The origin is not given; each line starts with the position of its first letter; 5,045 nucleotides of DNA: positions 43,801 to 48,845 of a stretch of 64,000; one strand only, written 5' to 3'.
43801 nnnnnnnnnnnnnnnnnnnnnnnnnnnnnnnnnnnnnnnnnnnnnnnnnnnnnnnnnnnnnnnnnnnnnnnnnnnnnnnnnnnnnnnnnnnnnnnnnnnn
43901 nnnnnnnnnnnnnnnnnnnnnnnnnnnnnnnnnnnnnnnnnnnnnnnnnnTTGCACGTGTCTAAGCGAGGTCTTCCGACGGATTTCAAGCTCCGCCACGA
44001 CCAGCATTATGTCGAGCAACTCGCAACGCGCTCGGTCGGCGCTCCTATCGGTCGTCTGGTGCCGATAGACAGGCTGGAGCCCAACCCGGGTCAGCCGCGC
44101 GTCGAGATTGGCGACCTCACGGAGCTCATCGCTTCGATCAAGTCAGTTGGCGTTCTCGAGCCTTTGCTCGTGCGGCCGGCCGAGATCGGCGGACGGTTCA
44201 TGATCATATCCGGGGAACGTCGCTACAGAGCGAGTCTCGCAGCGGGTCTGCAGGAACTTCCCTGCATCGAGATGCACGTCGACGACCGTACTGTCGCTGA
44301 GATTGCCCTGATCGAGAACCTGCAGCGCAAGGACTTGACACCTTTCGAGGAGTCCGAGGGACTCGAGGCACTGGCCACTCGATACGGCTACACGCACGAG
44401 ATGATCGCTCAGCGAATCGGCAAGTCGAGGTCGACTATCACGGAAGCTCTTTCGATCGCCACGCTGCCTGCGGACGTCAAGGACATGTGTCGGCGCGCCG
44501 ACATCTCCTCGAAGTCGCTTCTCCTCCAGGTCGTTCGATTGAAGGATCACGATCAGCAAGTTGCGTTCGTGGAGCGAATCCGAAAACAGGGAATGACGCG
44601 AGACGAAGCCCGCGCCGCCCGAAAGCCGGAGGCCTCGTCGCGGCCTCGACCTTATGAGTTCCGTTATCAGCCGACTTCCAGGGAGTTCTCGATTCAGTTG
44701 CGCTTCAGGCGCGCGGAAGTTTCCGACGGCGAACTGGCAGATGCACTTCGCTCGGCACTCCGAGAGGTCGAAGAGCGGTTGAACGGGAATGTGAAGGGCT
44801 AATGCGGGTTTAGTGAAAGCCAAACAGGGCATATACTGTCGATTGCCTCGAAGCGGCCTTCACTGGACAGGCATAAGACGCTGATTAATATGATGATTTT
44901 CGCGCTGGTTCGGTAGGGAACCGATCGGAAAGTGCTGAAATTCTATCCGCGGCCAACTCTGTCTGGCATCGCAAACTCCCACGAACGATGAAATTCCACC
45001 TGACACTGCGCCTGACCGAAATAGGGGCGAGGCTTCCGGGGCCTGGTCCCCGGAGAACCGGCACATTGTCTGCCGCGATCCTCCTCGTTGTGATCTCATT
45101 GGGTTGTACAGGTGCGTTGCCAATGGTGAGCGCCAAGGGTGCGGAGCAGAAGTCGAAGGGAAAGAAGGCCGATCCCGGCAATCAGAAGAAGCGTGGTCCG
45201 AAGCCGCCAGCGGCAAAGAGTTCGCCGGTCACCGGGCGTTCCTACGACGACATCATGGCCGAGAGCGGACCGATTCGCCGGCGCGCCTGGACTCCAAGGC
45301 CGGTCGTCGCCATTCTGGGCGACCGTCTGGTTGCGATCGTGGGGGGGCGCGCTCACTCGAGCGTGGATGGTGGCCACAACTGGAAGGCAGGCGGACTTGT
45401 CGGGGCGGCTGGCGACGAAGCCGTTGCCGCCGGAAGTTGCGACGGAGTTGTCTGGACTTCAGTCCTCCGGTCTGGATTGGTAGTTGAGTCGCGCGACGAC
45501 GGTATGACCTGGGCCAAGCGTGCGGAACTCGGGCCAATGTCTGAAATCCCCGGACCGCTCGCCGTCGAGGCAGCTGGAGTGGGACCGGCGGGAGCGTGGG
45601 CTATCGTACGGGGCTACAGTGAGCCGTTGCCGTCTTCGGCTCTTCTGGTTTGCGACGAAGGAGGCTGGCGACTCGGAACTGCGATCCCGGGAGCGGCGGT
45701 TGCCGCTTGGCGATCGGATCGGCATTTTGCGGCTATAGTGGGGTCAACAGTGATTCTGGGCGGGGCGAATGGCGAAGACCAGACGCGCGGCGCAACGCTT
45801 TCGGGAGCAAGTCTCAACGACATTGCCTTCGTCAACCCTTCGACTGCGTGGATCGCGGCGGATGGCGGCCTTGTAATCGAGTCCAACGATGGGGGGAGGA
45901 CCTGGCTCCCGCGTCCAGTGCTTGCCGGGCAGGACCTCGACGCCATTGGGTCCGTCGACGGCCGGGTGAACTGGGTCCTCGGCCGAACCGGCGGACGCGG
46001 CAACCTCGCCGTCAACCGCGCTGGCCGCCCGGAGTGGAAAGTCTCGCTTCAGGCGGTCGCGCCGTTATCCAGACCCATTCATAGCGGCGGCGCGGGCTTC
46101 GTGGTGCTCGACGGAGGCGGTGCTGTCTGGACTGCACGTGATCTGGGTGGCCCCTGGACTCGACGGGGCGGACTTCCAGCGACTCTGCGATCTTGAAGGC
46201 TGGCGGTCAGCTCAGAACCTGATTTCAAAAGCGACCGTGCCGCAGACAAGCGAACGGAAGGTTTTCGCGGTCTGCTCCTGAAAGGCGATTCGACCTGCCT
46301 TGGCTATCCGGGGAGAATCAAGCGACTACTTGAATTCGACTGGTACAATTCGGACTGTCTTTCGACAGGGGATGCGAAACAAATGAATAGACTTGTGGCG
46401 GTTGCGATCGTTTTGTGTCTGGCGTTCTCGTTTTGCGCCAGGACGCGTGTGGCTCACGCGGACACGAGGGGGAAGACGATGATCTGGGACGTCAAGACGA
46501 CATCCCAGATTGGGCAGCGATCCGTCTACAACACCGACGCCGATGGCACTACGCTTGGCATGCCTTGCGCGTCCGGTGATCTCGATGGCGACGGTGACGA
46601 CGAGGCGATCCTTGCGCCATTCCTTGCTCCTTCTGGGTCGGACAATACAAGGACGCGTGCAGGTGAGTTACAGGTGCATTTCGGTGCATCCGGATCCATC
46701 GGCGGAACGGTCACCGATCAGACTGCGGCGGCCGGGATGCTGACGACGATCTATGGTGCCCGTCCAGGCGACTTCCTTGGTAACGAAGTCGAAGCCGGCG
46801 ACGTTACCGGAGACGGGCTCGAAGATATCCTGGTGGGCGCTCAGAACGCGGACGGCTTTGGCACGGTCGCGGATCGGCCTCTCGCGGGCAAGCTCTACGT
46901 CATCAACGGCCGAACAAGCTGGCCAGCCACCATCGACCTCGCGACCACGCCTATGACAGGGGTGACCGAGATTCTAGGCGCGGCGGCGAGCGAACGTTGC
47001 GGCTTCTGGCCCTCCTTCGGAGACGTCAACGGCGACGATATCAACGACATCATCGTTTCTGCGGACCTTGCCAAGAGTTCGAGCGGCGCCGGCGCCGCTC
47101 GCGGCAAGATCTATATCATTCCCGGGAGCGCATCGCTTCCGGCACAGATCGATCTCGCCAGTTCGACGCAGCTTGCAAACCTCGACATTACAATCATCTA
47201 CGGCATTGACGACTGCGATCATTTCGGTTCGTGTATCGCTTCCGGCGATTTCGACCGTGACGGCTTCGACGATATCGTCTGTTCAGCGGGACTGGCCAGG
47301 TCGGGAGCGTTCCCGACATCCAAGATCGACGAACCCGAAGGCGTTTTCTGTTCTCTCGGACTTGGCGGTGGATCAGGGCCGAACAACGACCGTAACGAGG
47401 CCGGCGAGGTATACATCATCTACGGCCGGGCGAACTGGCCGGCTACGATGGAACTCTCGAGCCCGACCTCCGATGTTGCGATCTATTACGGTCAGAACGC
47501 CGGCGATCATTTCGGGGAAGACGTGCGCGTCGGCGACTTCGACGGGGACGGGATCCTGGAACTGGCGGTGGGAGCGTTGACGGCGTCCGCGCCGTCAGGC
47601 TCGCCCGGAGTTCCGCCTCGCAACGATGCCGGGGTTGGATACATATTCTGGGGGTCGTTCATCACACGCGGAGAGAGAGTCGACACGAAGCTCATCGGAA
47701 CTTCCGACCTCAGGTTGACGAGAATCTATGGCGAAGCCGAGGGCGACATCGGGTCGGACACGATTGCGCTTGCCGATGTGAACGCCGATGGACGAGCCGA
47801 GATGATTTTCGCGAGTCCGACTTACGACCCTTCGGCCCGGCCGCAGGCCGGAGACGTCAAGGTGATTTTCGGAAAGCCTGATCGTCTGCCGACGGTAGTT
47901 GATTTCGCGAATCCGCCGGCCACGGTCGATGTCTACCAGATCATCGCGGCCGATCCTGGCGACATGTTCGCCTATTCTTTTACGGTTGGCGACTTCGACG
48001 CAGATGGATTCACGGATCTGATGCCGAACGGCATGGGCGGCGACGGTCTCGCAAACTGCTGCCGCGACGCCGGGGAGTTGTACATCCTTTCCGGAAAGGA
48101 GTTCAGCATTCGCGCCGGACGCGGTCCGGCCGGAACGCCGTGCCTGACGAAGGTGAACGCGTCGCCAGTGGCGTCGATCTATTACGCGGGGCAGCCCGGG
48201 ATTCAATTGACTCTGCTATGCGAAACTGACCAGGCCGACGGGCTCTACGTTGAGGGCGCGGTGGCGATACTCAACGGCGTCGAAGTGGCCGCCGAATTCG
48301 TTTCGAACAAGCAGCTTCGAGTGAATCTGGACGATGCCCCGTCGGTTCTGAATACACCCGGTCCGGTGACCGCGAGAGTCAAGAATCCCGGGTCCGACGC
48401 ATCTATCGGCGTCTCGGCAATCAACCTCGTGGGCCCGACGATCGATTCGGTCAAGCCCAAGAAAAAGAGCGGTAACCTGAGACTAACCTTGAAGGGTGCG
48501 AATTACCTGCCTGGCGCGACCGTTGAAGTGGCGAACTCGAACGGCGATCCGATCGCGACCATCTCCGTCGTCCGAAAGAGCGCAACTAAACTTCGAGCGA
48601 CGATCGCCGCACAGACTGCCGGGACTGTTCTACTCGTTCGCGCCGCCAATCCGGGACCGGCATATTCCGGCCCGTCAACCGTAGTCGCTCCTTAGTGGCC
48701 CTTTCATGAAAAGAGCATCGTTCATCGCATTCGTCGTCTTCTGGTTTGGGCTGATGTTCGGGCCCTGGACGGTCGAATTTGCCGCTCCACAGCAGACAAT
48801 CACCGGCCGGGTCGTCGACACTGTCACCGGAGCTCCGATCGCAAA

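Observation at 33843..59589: Six copies of a 16-bp GC-rich perfect palindrome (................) within 26 kb, one inside parB: candidate non-canonical parS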

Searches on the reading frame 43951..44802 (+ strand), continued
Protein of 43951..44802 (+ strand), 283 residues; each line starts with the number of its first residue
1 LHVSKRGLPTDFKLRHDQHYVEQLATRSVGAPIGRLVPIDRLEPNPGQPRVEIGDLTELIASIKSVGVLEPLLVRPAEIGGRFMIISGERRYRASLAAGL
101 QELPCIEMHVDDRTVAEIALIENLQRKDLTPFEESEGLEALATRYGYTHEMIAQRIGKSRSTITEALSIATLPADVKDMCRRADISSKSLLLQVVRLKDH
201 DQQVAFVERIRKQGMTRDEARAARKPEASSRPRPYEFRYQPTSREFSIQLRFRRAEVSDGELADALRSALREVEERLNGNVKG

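Call 52: find_homologous_proteins(query=L136:10001-10828:+)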
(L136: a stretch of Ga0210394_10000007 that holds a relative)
Query L136:10001-10828:+ (276 aa): 7987 proteins with E <= 0.001 among 8000 candidates; the best 120 are listed.
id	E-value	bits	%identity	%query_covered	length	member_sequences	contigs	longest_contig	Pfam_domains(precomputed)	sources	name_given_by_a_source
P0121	8.1e-166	568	94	99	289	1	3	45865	PF17762.9,PF02195.27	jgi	jgi:ParB family chromosome partitioning protein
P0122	1.2e-164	564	95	99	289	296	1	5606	PF17762.9,PF02195.27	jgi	jgi:ParB family chromosome partitioning protein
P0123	2.8e-163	560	98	95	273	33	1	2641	PF17762.9,PF02195.27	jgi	jgi:ParB family transcriptional regulator, chromosome partitioning protein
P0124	3.0e-162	556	93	99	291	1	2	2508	PF17762.9,PF02195.27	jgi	jgi:ParB family transcriptional regulator, chromosome partitioning protein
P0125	2.5e-161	553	92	99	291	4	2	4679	PF17762.9,PF02195.27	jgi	jgi:ParB family transcriptional regulator, chromosome partitioning protein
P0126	4.6e-161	552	90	99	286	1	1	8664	PF17762.9,PF02195.27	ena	-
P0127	1.5e-159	547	91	99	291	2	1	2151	PF17762.9,PF02195.27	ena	-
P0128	3.9e-159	546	89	99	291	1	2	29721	PF17762.9,PF02195.27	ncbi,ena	-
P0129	4.0e-159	546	89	99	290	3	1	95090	PF17762.9,PF02195.27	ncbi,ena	-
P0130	1.6e-158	544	89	99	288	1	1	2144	PF17762.9,PF02195.27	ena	-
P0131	1.6e-154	531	86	99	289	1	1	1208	PF17762.9,PF02195.27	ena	-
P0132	5.5e-154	529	86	99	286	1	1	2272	PF17762.9,PF02195.27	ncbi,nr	ncbi:MAG TPA: ParB/RepB/Spo0J family partition protein [Candidatus Acidoferrum sp.]|nr:ParB/RepB/Spo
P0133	8.7e-154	528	86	99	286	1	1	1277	PF17762.9,PF02195.27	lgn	-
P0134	1.1e-153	528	86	99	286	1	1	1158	PF17762.9,PF02195.27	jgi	-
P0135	2.3e-153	527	85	99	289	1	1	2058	PF17762.9,PF02195.27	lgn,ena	-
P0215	1.1e-151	522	84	99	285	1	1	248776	PF17762.9,PF02195.27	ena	-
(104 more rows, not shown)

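Call 60: search_protein_families(library=ncbifam, proteins=[window:43951-44799:+])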
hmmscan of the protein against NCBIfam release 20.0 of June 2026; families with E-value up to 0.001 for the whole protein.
window:43951-44799:+ (283 aa): 6 families
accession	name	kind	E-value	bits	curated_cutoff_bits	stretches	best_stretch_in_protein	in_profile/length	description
TIGR04285.1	nucleoid_noc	exception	1.6e-42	145.7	315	1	37-222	5-189/255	nucleoid occlusion protein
TIGR00180.1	parB_part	domain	1.7e-40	138.7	58.45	1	37-206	8-181/186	ParB/RepB/Spo0J family partition protein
TIGR03734.1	PRTRC_parB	hypoth_equivalog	1.9e-22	79.6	278.6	1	55-178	16-142/555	PRTRC system ParB family protein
NF010406.0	PRK13832.1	subfamily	1.7e-15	56.6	640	1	56-206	29-179/578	plasmid partitioning protein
TIGR03454.1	partition_RepB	equivalog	6.5e-11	42.2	201.5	1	55-176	87-208/325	plasmid partitioning protein RepB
NF010440.0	PRK13866.1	equivalog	3.6e-06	26.4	522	1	57-134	91-168/336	plasmid partitioning protein RepB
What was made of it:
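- On ParB/Spo0J partition protein family: TIGR00180 scores 138.7 against a cut-off of 58.45 (call 60).
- On Noc (nucleoid occlusion protein): TIGR04285 scores 145.7 against a cut-off of 315 (call 60).
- The protein passes TIGR00180 (138.7 against a cut-off of 58.45) and fails the Noc model (145.7 against 315) (call 60).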

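Call 68: find_encoding_contigs(protein=P0215, flank=10000, max_places=1)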
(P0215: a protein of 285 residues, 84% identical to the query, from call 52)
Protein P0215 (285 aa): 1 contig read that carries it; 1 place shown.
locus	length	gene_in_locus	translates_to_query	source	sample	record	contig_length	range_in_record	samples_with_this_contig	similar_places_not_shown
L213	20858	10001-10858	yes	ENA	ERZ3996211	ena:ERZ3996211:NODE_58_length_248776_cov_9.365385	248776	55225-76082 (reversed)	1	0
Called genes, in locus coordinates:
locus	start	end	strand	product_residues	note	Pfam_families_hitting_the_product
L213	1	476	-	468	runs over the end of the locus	PF04052:TolB_N, PF26550:Tricorn_2nd (weak), PF00930:DPPIV_N (faint), PF26549:Tricorn_N, PF07676:PD40 (weak), PF26550:Tricorn_2nd, PF07676:PD40, PF26549:Tricorn_N (weak), +2 more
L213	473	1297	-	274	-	PF13103:TonB_2, PF03544:TonB_C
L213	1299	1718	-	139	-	PF02472:ExbD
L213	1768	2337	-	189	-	PF01618:MotA_ExbB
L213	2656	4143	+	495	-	PF00919:UPF0004, PF04055:Radical_SAM, PF01938:TRAM (weak)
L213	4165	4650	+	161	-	PF02577:BFN_dom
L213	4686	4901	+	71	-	PF09957:VapB_antitoxin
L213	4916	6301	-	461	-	PF01554:MatE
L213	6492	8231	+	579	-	PF20142:Scaffold, PF03734:YkuD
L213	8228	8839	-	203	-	PF05951:Peptidase_M15_2, PF08291:Peptidase_M15_3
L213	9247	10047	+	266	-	PF00142:Fer4_NifH, PF01656:CbiA, PF02374:ArsA_ATPase (weak), PF06564:CBP_BcsQ, PF07015:VirC1 (faint), PF09140:MipZ, PF10609:ParA, PF13614:AAA_31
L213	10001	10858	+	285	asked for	PF02195:ParB_N, PF17762:HTH_ParB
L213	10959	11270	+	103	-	-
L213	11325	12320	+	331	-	PF00890:FAD_binding_2 (faint), PF01134:GIDA (faint), PF01266:DAO (faint), PF07992:Pyr_redox_2, PF13738:Pyr_redox_3, PF13434:Lys_Orn_oxgnase, PF00070:Pyr_redox (weak), PF12831:FAD_oxidored (weak), +2 more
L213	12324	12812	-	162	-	PF00583:Acetyltransf_1, PF13508:Acetyltransf_7 (weak)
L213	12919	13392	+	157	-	PF13183:Fer4_8 (faint), PF13187:Fer4_9, PF14697:Fer4_21 (faint), PF25160:LdpA_Fe-S-bd (faint), PF12797:Fer4_2 (faint), PF13237:Fer4_10, PF12838:Fer4_7, PF00037:Fer4, +2 more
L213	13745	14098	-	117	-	-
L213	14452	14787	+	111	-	-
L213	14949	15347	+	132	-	-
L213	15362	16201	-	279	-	PF03476:MOSC_N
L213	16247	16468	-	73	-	-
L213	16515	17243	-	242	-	PF12867:DinB_2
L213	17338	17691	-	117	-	PF08734:GYD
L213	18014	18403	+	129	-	-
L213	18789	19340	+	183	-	-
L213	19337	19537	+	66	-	-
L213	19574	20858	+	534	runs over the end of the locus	PF03237:Terminase_6N (weak), PF04466:Terminase_3 (weak)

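Call 70: search_protein_representatives(protein=window:43951-44799:+)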
Query: 283 residues. Proteins with E-value up to 0.001 (for the whole library): 70826; up to 1e-10: 36329; up to 1e-30: 529. The best 150 are listed.
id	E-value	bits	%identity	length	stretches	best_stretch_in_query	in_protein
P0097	9.1e-110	382.9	67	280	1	4-275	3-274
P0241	4.3e-91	321.7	57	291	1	4-273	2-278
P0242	8.7e-80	284.7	52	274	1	3-273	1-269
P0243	1.8e-79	283.7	53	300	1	6-277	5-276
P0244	1.8e-79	283.6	53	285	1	4-275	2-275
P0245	1.8e-76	273.8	52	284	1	4-273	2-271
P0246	1.1e-72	261.4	52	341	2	5-226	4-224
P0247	3.0e-72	260.0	49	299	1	5-274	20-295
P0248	3.1e-71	256.6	48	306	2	4-226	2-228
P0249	7.5e-71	255.4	58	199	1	14-209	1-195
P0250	2.1e-68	247.4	48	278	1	4-275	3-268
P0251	8.6e-68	245.3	43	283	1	5-271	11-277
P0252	9.3e-68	245.2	45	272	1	4-273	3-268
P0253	4.9e-67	242.9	67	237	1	4-179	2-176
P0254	8.6e-67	242.1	51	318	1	5-271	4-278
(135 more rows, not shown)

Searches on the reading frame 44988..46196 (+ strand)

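Call 6: search_protein_families(library=pfam, proteins=[window:44988-46196:+])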
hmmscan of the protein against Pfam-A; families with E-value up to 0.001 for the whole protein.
window:44988-46196:+ (402 aa): 1 family
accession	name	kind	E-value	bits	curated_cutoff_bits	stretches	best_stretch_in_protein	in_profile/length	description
PF14870.12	PSII_BNR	-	2.9e-06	27.2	27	1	275-333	19-80/303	Photosynthesis system II assembly factor YCF48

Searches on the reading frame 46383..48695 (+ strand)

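Call 6: search_protein_families(library=pfam, proteins=[window:46383-48695:+])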
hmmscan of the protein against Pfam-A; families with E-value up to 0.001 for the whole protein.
window:46383-48695:+ (770 aa): 2 families
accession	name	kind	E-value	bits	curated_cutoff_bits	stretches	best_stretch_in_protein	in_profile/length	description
PF01839.29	FG-GAP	-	1.9e-29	101.5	22.1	4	133-162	2-34/37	FG-GAP repeat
PF13517.12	FG-GAP_3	-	3e-14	53.8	26.9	0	375-396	40-61/61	FG-GAP-like repeat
